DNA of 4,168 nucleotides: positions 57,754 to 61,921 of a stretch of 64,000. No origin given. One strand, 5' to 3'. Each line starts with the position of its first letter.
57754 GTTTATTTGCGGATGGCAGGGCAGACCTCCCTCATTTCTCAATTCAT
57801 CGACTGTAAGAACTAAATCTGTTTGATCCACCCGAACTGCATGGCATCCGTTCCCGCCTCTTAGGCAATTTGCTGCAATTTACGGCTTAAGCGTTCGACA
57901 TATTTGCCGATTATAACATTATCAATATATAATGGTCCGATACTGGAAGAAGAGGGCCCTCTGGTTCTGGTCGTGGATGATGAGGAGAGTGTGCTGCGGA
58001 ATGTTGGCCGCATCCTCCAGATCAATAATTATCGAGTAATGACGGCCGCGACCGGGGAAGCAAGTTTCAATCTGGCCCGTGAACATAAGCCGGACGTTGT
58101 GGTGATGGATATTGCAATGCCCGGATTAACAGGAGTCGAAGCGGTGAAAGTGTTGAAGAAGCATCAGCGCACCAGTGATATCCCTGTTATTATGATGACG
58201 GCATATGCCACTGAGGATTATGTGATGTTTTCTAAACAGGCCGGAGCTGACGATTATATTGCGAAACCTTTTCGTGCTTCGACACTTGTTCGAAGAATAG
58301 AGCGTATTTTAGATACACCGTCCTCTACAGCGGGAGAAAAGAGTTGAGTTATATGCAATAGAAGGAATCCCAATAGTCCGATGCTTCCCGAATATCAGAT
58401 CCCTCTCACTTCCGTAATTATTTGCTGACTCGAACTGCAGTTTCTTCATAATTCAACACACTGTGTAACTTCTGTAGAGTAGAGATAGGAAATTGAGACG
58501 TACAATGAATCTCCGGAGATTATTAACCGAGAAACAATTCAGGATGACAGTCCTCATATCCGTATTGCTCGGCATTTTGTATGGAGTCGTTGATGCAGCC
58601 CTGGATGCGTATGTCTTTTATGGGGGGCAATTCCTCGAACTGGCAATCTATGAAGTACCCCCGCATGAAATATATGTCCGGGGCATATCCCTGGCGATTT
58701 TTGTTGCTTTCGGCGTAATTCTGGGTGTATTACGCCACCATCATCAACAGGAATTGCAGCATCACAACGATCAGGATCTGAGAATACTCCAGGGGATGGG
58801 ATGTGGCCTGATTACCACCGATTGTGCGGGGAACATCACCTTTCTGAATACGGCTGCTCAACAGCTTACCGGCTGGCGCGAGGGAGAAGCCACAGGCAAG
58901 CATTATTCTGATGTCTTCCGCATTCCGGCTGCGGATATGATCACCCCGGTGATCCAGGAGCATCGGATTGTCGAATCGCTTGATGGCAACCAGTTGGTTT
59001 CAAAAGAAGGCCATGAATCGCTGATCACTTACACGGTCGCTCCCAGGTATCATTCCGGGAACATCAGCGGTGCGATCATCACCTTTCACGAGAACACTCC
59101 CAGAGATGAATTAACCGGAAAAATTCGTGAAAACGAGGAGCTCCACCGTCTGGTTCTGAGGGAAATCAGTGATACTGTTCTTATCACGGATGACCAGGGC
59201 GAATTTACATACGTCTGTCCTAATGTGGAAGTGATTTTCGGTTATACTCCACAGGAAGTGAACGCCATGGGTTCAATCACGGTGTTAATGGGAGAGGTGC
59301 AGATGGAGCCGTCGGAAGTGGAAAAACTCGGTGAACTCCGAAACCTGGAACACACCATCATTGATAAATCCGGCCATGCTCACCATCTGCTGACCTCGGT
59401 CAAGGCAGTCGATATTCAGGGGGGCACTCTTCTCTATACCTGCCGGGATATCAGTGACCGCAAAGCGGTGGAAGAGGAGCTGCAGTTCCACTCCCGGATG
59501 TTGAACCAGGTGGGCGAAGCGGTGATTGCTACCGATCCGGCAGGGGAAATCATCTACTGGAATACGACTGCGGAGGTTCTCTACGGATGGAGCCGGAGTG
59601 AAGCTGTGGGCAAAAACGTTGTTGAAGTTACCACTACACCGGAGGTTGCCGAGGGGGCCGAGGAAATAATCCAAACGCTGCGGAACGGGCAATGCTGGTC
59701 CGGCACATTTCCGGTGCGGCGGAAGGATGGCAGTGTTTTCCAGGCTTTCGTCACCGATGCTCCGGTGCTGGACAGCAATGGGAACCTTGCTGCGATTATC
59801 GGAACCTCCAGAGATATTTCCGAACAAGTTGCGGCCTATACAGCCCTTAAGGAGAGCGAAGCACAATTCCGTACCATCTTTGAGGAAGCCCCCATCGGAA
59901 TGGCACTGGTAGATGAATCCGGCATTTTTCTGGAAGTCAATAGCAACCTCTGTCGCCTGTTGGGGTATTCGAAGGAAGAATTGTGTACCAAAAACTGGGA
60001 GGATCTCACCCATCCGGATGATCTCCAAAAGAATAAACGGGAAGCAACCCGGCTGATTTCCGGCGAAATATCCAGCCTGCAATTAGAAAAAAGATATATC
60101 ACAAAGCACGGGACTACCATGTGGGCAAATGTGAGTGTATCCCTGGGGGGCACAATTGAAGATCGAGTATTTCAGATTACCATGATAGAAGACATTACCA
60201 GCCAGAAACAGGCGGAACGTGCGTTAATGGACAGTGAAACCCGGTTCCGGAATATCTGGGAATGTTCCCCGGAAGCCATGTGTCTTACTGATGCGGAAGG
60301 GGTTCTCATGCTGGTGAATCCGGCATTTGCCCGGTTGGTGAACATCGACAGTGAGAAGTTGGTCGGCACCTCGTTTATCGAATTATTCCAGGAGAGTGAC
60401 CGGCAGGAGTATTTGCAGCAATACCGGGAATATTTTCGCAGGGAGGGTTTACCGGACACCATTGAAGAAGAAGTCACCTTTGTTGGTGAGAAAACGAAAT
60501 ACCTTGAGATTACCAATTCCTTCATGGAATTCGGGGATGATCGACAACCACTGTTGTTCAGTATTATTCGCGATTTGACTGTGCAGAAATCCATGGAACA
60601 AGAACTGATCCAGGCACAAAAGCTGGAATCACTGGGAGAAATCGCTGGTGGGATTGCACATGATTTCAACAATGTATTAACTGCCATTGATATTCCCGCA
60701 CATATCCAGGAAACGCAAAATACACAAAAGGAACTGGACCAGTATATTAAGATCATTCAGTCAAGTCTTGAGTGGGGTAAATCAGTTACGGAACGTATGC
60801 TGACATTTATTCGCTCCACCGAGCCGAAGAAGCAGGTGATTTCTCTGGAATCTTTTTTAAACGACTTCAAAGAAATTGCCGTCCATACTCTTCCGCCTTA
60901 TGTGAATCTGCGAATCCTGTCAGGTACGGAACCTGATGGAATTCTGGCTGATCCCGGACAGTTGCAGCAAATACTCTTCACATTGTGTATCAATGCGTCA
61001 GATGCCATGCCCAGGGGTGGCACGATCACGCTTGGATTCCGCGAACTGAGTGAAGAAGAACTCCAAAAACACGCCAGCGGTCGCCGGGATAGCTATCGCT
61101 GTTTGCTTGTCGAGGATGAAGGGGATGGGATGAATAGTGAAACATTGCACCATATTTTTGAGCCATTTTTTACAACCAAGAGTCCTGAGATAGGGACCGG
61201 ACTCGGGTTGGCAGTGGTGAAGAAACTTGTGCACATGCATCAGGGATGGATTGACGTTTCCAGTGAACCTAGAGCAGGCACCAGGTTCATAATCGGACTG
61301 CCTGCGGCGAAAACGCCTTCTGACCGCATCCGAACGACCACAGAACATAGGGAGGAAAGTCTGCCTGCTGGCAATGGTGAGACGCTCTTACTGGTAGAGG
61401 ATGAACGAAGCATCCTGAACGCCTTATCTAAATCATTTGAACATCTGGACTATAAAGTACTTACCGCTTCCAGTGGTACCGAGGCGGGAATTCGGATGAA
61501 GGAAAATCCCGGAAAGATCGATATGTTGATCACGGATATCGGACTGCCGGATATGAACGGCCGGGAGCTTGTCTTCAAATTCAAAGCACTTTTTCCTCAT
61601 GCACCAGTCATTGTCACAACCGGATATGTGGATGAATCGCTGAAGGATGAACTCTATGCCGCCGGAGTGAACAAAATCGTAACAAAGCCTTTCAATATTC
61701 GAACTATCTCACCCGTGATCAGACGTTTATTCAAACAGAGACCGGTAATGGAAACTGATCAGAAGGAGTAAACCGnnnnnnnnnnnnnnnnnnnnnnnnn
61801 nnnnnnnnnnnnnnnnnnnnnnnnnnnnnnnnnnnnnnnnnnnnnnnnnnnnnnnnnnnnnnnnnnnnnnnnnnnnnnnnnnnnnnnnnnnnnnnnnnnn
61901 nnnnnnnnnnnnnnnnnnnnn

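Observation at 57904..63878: Response regulator – multi-PAS hybrid kinase – KaiC-homolog operon without KaiB or KaiA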

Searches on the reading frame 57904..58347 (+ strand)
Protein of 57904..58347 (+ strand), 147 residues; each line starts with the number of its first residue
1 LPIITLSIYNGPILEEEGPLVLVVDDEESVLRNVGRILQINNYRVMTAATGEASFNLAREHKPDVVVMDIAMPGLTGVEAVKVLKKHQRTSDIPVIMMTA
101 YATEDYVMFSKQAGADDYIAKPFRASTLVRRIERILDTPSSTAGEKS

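Call 3: search_protein_families(library=pfam, proteins=[window:57904-58347:+], max_evalue=0.01)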
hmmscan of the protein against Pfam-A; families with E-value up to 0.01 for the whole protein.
window:57904-58347:+ (147 aa): 2 families
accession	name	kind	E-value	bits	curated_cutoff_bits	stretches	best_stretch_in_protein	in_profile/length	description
PF00072.30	Response_reg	-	3.9e-31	107.9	30.2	1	21-132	1-110/111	Response regulator receiver domain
PF02310.24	B12-binding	-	0.003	17.8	32.1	1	43-121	29-111/121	B12 binding domain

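Call 4: search_protein_families(library=ncbifam, proteins=[window:57904-58347:+], max_evalue=0.01)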
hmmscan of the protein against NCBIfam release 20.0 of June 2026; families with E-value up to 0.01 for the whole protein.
window:57904-58347:+ (147 aa): 103 families (the best 25 are shown)
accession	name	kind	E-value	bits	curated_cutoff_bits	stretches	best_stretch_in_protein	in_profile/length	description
TIGR02154.1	PhoB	equivalog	7.6e-29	100.6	296.2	1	20-136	4-120/226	phosphate regulon transcriptional regulator PhoB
NF040689.1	MtrAB_MtrA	equivalog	1.3e-26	93.3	300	1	21-136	1-113/219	MtrAB system response regulator MtrA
NF007135.0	PRK09581.1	equivalog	8.7e-25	87.4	474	1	21-133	5-117/457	PleD family two-component system response regulator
NF053854.1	RespRegPhoBBctds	equivalog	1.6e-24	86.5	270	1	21-139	1-118/225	two-component system response regulator PhoB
NF045944.1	ResRegRpaBCyano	equivalog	2.8e-24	85.8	330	1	22-139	1-115/229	response regulator transcription factor RpaB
NF041733.1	resp_reg_CseB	equivalog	3.7e-24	85.4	350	1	21-138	3-117/228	two-component system response regulator CseB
NF008469.0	PRK11361.1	equivalog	1.7e-23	83.1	714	1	21-137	7-121/461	acetoacetate metabolism transcriptional regulator AtoC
NF007546.0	PRK10161.1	equivalog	1.7e-21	76.9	471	1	21-143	5-127/229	phosphate response regulator transcription factor PhoB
NF008296.0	PRK11083.1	equivalog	3.8e-21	75.5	273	1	19-137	4-119/228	two-component system response regulator CreB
NF040534.1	resp_reg_YycF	equivalog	1.2e-20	73.8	340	1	21-136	3-115/231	response regulator YycF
NF008318.0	PRK11107.1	equivalog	4.3e-20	71.4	890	1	21-141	670-790/920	two-component sensor histidine kinase BarA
NF007982.1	PRK10710.1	equivalog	5.9e-20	71.8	380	1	17-137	6-123/235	envelope stress response regulator BaeR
NF041367.1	CheY_Halo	equivalog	7e-20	71.5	200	1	21-135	1-113/114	chemotaxis protein CheY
NF006900.1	PRK09390.1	equivalog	1.1e-19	70.8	255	1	20-143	6-127/203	response regulator FixJ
NF007005.1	PRK09468.1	equivalog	2.1e-19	69.9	331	1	21-137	6-120/237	osmolarity response regulator transcription factor OmpR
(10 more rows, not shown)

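Call 78: search_protein_families(library=padloc, proteins=[window:57904-58347:+], max_evalue=0.001)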
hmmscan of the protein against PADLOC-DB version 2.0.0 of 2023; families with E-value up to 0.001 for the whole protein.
window:57904-58347:+ (147 aa): 2 families
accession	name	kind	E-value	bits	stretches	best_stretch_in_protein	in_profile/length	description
PDLC00405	SduA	-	7.8e-08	30.2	1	16-80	4-68/323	DUF4263 domain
PDLC04055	PD-T4-6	-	7.7e-06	22.9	1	19-141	366-488/496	-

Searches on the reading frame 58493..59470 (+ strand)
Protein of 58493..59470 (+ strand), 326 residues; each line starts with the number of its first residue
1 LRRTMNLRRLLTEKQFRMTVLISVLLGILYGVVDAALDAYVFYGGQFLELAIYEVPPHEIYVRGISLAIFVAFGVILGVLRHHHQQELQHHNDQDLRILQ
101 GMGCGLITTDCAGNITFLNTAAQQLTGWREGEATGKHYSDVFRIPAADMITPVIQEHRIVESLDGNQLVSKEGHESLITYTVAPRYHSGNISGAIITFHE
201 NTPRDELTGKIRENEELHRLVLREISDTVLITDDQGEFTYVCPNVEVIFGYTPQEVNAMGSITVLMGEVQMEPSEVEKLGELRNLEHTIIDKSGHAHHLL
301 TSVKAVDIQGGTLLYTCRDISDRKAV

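Call 50: search_protein_families(library=pfam, proteins=[window:58493-59470:+], max_evalue=0.01)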
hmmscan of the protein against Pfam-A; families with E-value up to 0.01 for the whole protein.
window:58493-59470:+ (326 aa): 5 families
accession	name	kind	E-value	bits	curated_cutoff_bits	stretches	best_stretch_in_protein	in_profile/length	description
PF00989.32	PAS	-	7.9e-17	61.7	22.6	2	97-199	5-111/113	PAS fold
PF13426.13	PAS_9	-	9.3e-12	45.6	27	2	227-322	2-103/103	PAS domain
PF08448.16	PAS_4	-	9.9e-09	35.9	23.1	1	103-204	5-108/110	PAS fold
PF13188.13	PAS_8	-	8.4e-07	29.1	21.8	1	98-135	6-44/65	PAS domain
PF08447.18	PAS_3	-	0.0015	19.2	25.6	0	239-306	2-75/89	PAS fold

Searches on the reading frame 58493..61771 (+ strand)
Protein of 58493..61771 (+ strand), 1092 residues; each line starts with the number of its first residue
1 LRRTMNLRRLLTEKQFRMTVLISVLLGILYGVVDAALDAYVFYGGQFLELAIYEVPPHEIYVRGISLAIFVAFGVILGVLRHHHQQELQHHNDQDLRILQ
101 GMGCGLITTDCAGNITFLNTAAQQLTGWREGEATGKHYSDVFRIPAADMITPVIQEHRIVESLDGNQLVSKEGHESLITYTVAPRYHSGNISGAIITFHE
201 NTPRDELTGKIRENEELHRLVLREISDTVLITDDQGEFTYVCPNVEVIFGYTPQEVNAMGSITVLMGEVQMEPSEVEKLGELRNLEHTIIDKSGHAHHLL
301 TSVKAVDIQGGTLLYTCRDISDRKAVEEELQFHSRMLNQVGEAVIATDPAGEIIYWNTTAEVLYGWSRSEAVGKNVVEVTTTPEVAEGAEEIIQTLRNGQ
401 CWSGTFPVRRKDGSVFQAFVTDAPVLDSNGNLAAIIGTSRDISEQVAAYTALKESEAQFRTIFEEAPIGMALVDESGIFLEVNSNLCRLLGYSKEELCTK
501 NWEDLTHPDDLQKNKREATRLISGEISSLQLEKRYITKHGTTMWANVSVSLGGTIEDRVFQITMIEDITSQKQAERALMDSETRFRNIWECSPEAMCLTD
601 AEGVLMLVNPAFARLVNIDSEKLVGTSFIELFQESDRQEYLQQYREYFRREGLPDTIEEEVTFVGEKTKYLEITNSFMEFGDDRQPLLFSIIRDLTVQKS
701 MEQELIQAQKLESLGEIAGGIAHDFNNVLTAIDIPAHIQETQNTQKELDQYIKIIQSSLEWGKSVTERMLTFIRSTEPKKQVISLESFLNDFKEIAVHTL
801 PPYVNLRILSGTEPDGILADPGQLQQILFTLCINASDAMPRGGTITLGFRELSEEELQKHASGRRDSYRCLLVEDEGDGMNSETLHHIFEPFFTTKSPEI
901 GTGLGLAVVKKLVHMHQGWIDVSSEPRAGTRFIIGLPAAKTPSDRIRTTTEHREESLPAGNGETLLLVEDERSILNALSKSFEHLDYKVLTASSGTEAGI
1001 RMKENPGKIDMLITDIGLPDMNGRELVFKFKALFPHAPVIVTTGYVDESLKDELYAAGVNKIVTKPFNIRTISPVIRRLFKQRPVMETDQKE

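Call 3: search_protein_families(library=pfam, proteins=[window:58493-61771:+], max_evalue=0.01)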
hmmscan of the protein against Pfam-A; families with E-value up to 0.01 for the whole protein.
window:58493-61771:+ (1092 aa): 11 families
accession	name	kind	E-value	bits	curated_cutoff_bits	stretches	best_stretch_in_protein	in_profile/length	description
PF00989.32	PAS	-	9.6e-65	216.1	22.6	4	334-442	4-113/113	PAS fold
PF13426.13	PAS_9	-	1.4e-50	170.3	27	4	343-444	3-103/103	PAS domain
PF08448.16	PAS_4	-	1.6e-33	115.7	23.1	3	337-446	1-109/110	PAS fold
PF13188.13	PAS_8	-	2.2e-30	103.9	21.8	3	457-514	1-57/65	PAS domain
PF08447.18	PAS_3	-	5.6e-30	103.9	25.6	2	480-548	2-71/89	PAS fold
PF02518.31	HATPase_c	-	4.1e-21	75.9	26.4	1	820-939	2-110/111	Histidine kinase-, DNA gyrase B-, and HSP90-like ATPase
PF00072.30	Response_reg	-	1.2e-19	71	30.2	1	966-1073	2-107/111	Response regulator receiver domain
PF24820.1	Diguanyl_cycl_sensor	-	1.4e-11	44.7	28.1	1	591-694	4-109/109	Diguanylate cyclase-like sensor domain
PF12860.13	PAS_7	-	7.3e-08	33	27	0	594-642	6-55/115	PAS fold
PF00512.31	HisKA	-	3.9e-05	24.1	26.9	1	714-775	2-63/66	His Kinase A (phospho-acceptor) domain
PF14598.12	PAS_11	-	0.0001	22.6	25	0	474-522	9-57/109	PAS domain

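Call 4: search_protein_families(library=ncbifam, proteins=[window:58493-61771:+], max_evalue=0.01)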
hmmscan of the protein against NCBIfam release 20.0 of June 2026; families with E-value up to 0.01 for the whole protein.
window:58493-61771:+ (1092 aa): 137 families (the best 25 are shown)
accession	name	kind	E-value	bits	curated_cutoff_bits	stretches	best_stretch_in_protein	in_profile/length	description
TIGR00229.1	sensory_box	domain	1.7e-96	319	22.9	5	453-578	1-126/126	PAS domain S-box protein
NF046020.1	HisKinCckABruc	equivalog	1e-81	275.1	1000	2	329-1078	84-865/868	cell cycle histidine kinase CckA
NF008468.0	PRK11360.1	equivalog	2.1e-81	274.1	646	4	577-941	262-611/616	two-component system sensor histidine kinase AtoS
NF010411.0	PRK13837.1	equivalog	7.1e-71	239.3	647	1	695-1089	431-821/828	two-component system VirA-like sensor kinase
NF046026.1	HisKinCckACaul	equivalog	3.4e-67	227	1000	1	604-1076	207-672/678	cell cycle histidine kinase CckA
NF010076.0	PRK13557.1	subfamily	6.7e-66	222.8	631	2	689-1079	138-532/540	histidine kinase famiy protein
NF007298.0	PRK09776.1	equivalog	2.3e-64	217.8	1135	4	451-576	296-422/1111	diguanylate cyclase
NF052573.1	HisKinEspAMyxo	equivalog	6.2e-59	199.8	1400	2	451-1071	124-741/755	serine histidine kinase EspA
NF052574.1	HisKinEspCMyxo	equivalog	3e-58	197.7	1200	2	605-1038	310-736/785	serine histidine kinase EspC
NF041777.1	sens_FixL_Rhizob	equivalog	1.5e-56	192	850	4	525-941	64-484/485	sensor protein FixL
NF046044.1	PnpS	equivalog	4.2e-44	151.1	400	3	570-937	42-390/390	two-component system histidine kinase PnpS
NF047874.1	MASE3_PAS_HK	subfamily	2.2e-43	149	560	3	871-953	554-640/655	MASE3 domain-containing sensor histidine kinase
NF008302.0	PRK11091.1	equivalog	3.1e-40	138.1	838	1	565-1088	137-651/779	aerobic respiration two-component sensor histidine kinase ArcB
TIGR02938.1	nifL_nitrog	equivalog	8.9e-38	130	242.45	2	482-936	29-492/494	nitrogen fixation negative regulator NifL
NF053781.1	cdiGMPphdstlr2612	equivalog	3.5e-35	121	1600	4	441-645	571-777/1268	Tlr1612 family c-di-GMP phosphodiesterase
NF041947.1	LuxQ_Vibrio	equivalog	2.4e-27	95.2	1200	1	817-1073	581-832/843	quorum-sensing autoinducer 2 sensor kinase/phosphatase LuxQ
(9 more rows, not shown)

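Call 78: search_protein_families(library=padloc, proteins=[window:58493-61771:+], max_evalue=0.001)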
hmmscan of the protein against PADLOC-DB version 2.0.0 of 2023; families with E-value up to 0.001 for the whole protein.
window:58493-61771:+ (1092 aa): 1 family
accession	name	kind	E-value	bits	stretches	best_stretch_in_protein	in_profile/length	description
PDLC04055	PD-T4-6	-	0.0002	18.3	1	946-1083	350-486/496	-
